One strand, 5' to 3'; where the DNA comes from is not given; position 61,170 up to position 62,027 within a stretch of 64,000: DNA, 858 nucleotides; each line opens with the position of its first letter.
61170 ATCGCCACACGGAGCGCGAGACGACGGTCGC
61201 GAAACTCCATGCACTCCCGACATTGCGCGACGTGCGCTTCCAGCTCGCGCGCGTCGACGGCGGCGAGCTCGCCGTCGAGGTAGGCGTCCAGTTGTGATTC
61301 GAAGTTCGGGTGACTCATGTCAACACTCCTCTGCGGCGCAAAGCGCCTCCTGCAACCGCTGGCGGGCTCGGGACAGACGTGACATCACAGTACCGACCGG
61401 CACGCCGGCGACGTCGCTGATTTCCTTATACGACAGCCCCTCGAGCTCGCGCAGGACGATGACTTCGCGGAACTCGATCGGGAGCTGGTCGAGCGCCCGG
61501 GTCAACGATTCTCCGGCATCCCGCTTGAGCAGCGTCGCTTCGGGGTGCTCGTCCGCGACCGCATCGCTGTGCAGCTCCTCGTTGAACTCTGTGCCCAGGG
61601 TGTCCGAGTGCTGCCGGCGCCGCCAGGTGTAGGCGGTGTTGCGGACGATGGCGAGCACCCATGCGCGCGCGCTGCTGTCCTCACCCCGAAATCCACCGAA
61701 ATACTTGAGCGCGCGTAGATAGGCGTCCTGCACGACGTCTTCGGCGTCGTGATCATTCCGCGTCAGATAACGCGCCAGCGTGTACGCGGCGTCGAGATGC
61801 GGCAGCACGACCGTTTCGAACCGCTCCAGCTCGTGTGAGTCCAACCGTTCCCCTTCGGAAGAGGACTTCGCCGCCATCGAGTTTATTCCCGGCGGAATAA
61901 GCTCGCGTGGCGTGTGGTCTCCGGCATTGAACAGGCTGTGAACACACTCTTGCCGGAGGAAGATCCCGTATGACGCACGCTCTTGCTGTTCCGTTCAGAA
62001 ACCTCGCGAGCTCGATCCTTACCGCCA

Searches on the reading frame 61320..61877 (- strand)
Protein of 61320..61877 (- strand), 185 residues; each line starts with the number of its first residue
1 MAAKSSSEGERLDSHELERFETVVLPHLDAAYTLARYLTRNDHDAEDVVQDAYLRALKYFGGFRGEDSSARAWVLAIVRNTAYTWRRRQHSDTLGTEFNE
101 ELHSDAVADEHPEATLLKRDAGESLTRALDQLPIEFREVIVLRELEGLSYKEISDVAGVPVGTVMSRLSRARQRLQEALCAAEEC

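Call 84: find_encoding_contigs(protein=window:61320-61877:-, flank=10000, max_places=4)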
Protein window:61320-61877:- (185 aa): 8 contigs read that carry it; 4 places shown.
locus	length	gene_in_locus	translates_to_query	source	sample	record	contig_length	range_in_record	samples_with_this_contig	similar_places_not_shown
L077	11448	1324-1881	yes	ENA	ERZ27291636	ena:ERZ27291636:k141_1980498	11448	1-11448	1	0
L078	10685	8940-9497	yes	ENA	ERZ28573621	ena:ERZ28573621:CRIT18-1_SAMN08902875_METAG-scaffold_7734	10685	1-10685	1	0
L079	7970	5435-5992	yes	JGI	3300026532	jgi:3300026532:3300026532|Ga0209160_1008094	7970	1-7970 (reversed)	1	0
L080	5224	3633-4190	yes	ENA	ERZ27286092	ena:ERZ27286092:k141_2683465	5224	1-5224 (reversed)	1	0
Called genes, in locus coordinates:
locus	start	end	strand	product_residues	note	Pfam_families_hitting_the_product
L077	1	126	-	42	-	?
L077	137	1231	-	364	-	PF13473:Cupredoxin_1 (weak)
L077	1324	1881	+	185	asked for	PF04542:Sigma70_r2, PF07638:Sigma70_ECF (weak), PF08281:Sigma70_r4_2, PF04545:Sigma70_r4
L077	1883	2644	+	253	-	PF13490:zf-HC2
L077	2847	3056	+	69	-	PF00313:CSD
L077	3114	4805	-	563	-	PF00027:cNMP_binding, PF01946:Thi4 (weak), PF01266:DAO, PF07992:Pyr_redox_2, PF12831:FAD_oxidored (weak), PF13450:NAD_binding_8 (weak), PF13738:Pyr_redox_3, PF00070:Pyr_redox (weak), +1 more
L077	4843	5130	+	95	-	PF02148:zf-UBP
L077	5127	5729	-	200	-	PF00210:Ferritin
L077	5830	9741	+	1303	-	PF02837:Glyco_hydro_2_N, PF00703:Glyco_hydro_2 (weak), PF02836:Glyco_hydro_2_C (faint), PF01263:Aldose_epim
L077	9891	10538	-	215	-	PF26784:DUF8256 (weak)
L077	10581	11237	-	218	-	-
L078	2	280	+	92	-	?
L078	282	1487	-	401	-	PF00365:PFK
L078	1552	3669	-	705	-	PF01804:Penicil_amidase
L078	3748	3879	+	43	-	-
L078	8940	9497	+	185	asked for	PF04542:Sigma70_r2, PF07638:Sigma70_ECF (weak), PF08281:Sigma70_r4_2, PF04545:Sigma70_r4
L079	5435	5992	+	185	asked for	PF04542:Sigma70_r2, PF07638:Sigma70_ECF (weak), PF08281:Sigma70_r4_2, PF04545:Sigma70_r4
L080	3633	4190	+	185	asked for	PF04542:Sigma70_r2, PF07638:Sigma70_ECF (weak), PF08281:Sigma70_r4_2, PF04545:Sigma70_r4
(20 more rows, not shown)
